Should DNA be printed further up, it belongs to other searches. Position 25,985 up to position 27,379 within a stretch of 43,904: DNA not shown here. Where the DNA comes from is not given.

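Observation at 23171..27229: Atypical signalling module: pseudo-receiver, soluble PAS kinase, DUF981-like membrane protein and a REC/DUF835-like/wHTH regulator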

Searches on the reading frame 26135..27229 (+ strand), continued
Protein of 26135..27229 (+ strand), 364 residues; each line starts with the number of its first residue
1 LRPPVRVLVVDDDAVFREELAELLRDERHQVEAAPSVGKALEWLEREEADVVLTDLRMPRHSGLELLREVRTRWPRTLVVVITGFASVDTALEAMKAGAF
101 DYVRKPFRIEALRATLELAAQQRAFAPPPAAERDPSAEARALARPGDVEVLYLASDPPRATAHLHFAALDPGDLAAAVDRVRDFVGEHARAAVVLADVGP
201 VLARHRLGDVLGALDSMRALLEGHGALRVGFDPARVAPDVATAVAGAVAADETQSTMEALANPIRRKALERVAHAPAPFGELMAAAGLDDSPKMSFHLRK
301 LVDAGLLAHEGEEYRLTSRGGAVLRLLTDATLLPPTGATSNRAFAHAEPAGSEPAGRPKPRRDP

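Call 21: find_related_loci(query=A1, collection=genome_contigs, flank=7000)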
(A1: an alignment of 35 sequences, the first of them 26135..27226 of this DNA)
Query A1 (364 aa) in genome_contigs; peptide patterns used: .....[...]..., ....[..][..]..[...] (x = any residue, [..] = any of these).
599 stretches matched a pattern (row limit reached: there are more); 588 encode a relative of the query (tblastn E <= 1e-3); the best 80 are kept; 80 distinct loci.
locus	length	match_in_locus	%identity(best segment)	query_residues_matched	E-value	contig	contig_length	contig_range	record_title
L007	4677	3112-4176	89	5-360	0e+0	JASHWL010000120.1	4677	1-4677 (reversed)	MAG: Thermoplasmata archaeon isolate JOPF230 JOPF_N143_contig_30312, whole genome shotgun sequence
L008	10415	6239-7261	65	4-344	4e-130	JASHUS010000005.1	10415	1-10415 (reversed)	MAG: Thermoplasmata archaeon isolate JOPF185 JOPF_A06C_contig_7669, whole genome shotgun sequence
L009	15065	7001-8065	60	5-363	2e-129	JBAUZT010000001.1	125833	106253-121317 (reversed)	MAG: Thermoplasmata archaeon isolate MFD09265_ilm_asm_bin59 k127_315237, whole genome shotgun sequence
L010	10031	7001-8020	63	5-344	3e-128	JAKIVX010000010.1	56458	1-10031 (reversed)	MAG: Thermoplasmata archaeon isolate AcS1-67 NODE_934_length_56458_cov_18.082159, whole genome shotgun sequence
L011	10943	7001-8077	59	5-361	9e-127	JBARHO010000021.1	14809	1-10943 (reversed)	MAG: Thermoplasmata archaeon isolate MFD06228_ilm_asm_bin8 k127_61371, whole genome shotgun sequence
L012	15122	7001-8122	56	3-363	7e-126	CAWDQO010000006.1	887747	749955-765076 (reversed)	MAG: uncultured Thermoplasmata archaeon isolate MFD03399.bin.2.1 genome assembly, contig: contig_6199, whole genome shot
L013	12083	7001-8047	58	2-350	1e-125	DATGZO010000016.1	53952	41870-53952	MAG TPA_asm: Thermoplasmata archaeon isolate SMAG_U10666 k141_912120, whole genome shotgun sequence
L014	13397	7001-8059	61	5-358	2e-125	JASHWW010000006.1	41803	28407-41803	MAG: Thermoplasmata archaeon isolate JOPF241 JOPF_NEAR_contig_32367, whole genome shotgun sequence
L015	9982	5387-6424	60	5-359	2e-125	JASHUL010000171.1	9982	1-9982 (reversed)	MAG: Thermoplasmata archaeon isolate JOPF178 JOPF_A141_contig_80368, whole genome shotgun sequence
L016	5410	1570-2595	61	3-344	1e-125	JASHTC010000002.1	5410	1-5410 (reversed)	MAG: Thermoplasmata archaeon isolate JOPF143 JOPF_A14C_contig_1415, whole genome shotgun sequence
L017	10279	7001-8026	61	3-344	9e-124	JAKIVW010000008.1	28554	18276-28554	MAG: Thermoplasmata archaeon isolate AcS1-45 NODE_4041_length_28554_cov_5.468823, whole genome shotgun sequence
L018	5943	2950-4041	62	4-363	3e-123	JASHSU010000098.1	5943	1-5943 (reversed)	MAG: Thermoplasmata archaeon isolate JOPF135 JOPF_AWAY_contig_757427, whole genome shotgun sequence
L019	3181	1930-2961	59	1-344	1e-126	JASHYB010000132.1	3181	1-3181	MAG: Thermoplasmata archaeon isolate JOPF272 JOPF_N14C_contig_129763, whole genome shotgun sequence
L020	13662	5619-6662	61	5-352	7e-122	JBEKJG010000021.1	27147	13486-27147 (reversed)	MAG: Thermoplasmata archaeon isolate SPRUCE 318 SPRUCE_318_21, whole genome shotgun sequence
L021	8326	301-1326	61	3-344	1e-121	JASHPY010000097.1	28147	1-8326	MAG: Thermoplasmata archaeon isolate JOPF061 JOPF_A07C_contig_169362, whole genome shotgun sequence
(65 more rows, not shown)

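Call 28: predict_structure(alignment_id=A1)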
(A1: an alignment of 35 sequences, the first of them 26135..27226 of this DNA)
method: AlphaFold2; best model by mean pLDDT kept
length: 364 residues; sequences in the alignment: 35
mean_pLDDT: 82.2   pTM: 0.61
mean pLDDT of the five models: 82.2, 82.1, 81.8, 81.1, 78.5
residues with pLDDT >= 90: 180; 70-90: 109; 50-70: 38; < 50: 37
segments of 3 or more residues with pLDDT < 50: 330-360, 362-364
pLDDT, mean of each block of 10 residues (from residue 1): 86 95 95 97 94 90 91 89 80 90 90 91 65 75 89 93 95 96 97 90 89 89 85 66 64 68 90 95 92 93 91 89 65 34 31 43 47
secondary structure, 60 per line:
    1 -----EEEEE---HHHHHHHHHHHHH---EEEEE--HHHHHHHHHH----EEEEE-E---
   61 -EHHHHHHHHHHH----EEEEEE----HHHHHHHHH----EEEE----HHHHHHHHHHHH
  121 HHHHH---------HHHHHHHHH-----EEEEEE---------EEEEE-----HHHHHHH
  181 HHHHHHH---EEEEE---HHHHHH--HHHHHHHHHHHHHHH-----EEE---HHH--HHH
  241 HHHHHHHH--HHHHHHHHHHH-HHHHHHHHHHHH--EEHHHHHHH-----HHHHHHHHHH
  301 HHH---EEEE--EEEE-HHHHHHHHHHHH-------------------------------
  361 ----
elements in order: E6-10 H14-26 E30-34 H37-46 E51-55 H63-73 E78-83 H88-96 E101-104 H109-125 H135-143 E149-154 E164-168 H174-187 E191-195 H199-204 H207-221 E227-229 H238-248 H251-261 H263-274 H279-285 H291-303 E307-310 E313-316 H318-329
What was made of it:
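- On DUF835 (PF05763; 'inactivated KaiC-like'): The model shows an alpha/beta domain at residues 135-248 with pLDDT about 90 (call 28).
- On ArsR/SmtB-type winged helix-turn-helix: The model shows three helices plus a beta-hairpin at residues 263-316 (call 28).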

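Call 31: search_protein_families(library=pfam, alignment_id=A1, max_evalue=10)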
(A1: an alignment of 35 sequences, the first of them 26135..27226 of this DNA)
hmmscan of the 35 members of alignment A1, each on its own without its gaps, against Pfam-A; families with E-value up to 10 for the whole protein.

A. member 1, window:26135-27226:+ (364 aa): 7 families
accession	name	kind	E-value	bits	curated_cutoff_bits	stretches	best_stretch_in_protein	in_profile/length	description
PF00072.30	Response_reg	-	3.9e-30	104.7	30.2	1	7-116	1-110/111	Response regulator receiver domain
PF24038.1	DUF7347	-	1.7e-10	41.4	27.6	1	255-325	3-75/77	Domain of unknown function (DUF7347)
PF12840.13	HTH_20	-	1.2e-06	28.8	27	1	260-309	1-50/51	Helix-turn-helix domain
PF01022.26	HTH_5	-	0.00024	21.4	22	1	262-307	1-45/47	Bacterial regulatory protein, arsR family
PF25213.1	HVO_A0261_N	-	0.00041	20.6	35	1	264-329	12-76/86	HVO_A0261 N-terminal domain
PF14947.12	HTH_45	-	0.0019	18.6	25.5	1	269-328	12-70/77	Winged helix-turn-helix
PF06969.22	HemN_C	-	0.0059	17.1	24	1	298-322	42-66/67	HemN C-terminal domain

B. families by the number of members that match (of 35 scanned): 30 families (the first 25 are shown)
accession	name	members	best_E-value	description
PF00072.30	Response_reg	35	4.8e-31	Response regulator receiver domain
PF24038.1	DUF7347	35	3.4e-12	Domain of unknown function (DUF7347)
PF12840.13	HTH_20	35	2.2e-11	Helix-turn-helix domain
PF25213.1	HVO_A0261_N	34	1.9e-06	HVO_A0261 N-terminal domain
PF01022.26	HTH_5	32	6.5e-08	Bacterial regulatory protein, arsR family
PF14947.12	HTH_45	31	0.00054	Winged helix-turn-helix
PF05763.18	DUF835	14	1.6e-05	Protein of unknown function (DUF835)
PF06969.22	HemN_C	13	0.00064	HemN C-terminal domain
PF18428.7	BRCT_3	8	0.038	BRCA1 C Terminus (BRCT) domain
PF24035.1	DUF7344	6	0.046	Domain of unknown function (DUF7344)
PF22013.1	PG_1098_Fer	4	0.13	PG_1098 ferredoxin-like domain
PF02671.26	PAH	2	0.19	Paired amphipathic helix repeat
PF13602.12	ADH_zinc_N_2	1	0.0038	Zinc-binding dehydrogenase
PF10503.15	Esterase_PHB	1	0.0066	Esterase PHB depolymerase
PF20161.5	VpsR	1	0.032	VpsR domain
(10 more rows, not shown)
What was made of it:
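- On DUF835 (PF05763; 'inactivated KaiC-like'): Of 35 close relatives, 14 hit below threshold, best E = 1.6e-5 (call 31).
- Checked: It is hit in 14 of 35 close family members (best E = 1.6e-5, call 31).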

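Call 35: fold_search(model_id=the predicted structure, library=pdb)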
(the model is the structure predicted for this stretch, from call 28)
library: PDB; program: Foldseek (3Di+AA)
matches with E <= 10: 1850; with E <= 0.001: 572
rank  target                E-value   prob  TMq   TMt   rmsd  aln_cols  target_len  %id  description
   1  9g86_B                1.2e-09  1.00  0.32  0.26  22.5       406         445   16  Structure of Response regulator PleD in complex with c-diGMP and pppGpp (released 2025-08-06)
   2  4l4u                  2.1e-09  1.00  0.32  0.30  23.4       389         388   18  Crystal structure of construct containing A. aeolicus NtrC1 receiver, central and DNA binding domains (released 2013-08-28)
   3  5m7o_B                2.8e-09  1.00  0.30  0.26  22.2       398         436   16  Crystal structure of NtrX from Brucella abortus processed with the CrystalDirect automated mounting and cryo-cooling t (released 2017-01-25)
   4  1ny5_B                3.1e-09  1.00  0.32  0.30  14.4       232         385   24  Crystal structure of sigm54 activator (AAA+ ATPase) in the inactive state (released 2003-11-11)
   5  9g86_A                3.3e-09  1.00  0.32  0.26  22.2       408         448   16  Structure of Response regulator PleD in complex with c-diGMP and pppGpp (released 2025-08-06)
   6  9g85_A                3.5e-09  1.00  0.32  0.26  22.8       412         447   17  Structure of Response regulator PleD in complex with c-diGMP and ppGpp (released 2025-08-06)
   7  5m7o_A                3.7e-09  1.00  0.33  0.27  22.8       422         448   18  Crystal structure of NtrX from Brucella abortus processed with the CrystalDirect automated mounting and cryo-cooling t (released 2017-01-25)
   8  5m7p_A                3.7e-09  1.00  0.32  0.26  22.2       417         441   15  Crystal structure of NtrX from Brucella abortus in complex with ADP processed with the CrystalDirect automated mountin (released 2017-01-25)
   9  9g85_C                4.4e-09  1.00  0.32  0.26  21.9       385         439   17  Structure of Response regulator PleD in complex with c-diGMP and ppGpp (released 2025-08-06)
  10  3jte                  5.2e-09  1.00  0.31  0.87   1.3       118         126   34  Crystal structure of response regulator receiver domain Protein from clostridium thermocellum (released 2009-09-22)
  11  1zy2_A                5.9e-09  1.00  0.32  0.80   1.3       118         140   42  Crystal structure of the phosphorylated receiver domain of the transcription regulator NtrC1 from Aquifex aeolicus (released 2005-08-16)
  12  1ny5_A                5.9e-09  1.00  0.33  0.31  10.1       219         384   26  Crystal structure of sigm54 activator (AAA+ ATPase) in the inactive state (released 2003-11-11)
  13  2v0n_A                5.9e-09  1.00  0.32  0.26  23.9       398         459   16  ACTIVATED RESPONSE REGULATOR PLED IN COMPLEX WITH C-DIGMP AND GTP- ALPHA-S (released 2007-08-21)
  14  5m7n_A                8.8e-09  1.00  0.31  0.26  22.5       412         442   16  Crystal structure of NtrX from Brucella abortus in complex with ATP processed with the CrystalDirect automated mountin (released 2017-01-25)
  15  9g85_D                1.4e-08  1.00  0.32  0.26  22.4       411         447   16  Structure of Response regulator PleD in complex with c-diGMP and ppGpp (released 2025-08-06)
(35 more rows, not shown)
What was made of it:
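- On Two-component response regulator (receiver domain, PF00072): The model's REC domain matches solved receivers at rmsd 1.1-2 Å (call 35).
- Closest known: NtrB/NtrC-type. Different: The full-length structural match is poor (TM about 0.3, call 35).
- The PDB search with the full model was dominated by REC (call 35).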

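Call 53: find_encoding_contigs(protein=P0001, flank=1000, max_places=3)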
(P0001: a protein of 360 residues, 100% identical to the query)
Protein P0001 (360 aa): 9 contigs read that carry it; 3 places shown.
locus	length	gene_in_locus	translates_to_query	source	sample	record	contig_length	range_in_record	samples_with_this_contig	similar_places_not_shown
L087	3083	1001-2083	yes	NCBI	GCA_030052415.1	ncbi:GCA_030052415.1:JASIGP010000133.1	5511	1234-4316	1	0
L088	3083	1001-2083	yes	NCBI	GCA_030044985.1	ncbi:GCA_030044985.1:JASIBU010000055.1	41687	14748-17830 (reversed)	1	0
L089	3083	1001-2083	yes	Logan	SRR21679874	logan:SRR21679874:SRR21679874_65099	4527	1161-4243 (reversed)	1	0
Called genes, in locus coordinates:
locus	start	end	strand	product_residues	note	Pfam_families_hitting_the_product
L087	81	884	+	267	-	PF06168:DUF981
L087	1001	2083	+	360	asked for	PF00072:Response_reg, PF12840:HTH_20 (weak), PF24038:DUF7347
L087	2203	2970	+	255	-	PF01828:Peptidase_A4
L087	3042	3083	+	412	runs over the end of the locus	?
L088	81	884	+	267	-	PF06168:DUF981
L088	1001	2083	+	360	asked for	PF00072:Response_reg, PF12840:HTH_20 (weak), PF24038:DUF7347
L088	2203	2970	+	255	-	PF01828:Peptidase_A4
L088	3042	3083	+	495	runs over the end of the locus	PF01435:Peptidase_M48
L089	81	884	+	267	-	PF06168:DUF981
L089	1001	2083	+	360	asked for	PF00072:Response_reg, PF12840:HTH_20 (weak), PF24038:DUF7347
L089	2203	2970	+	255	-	PF01828:Peptidase_A4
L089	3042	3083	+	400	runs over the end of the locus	?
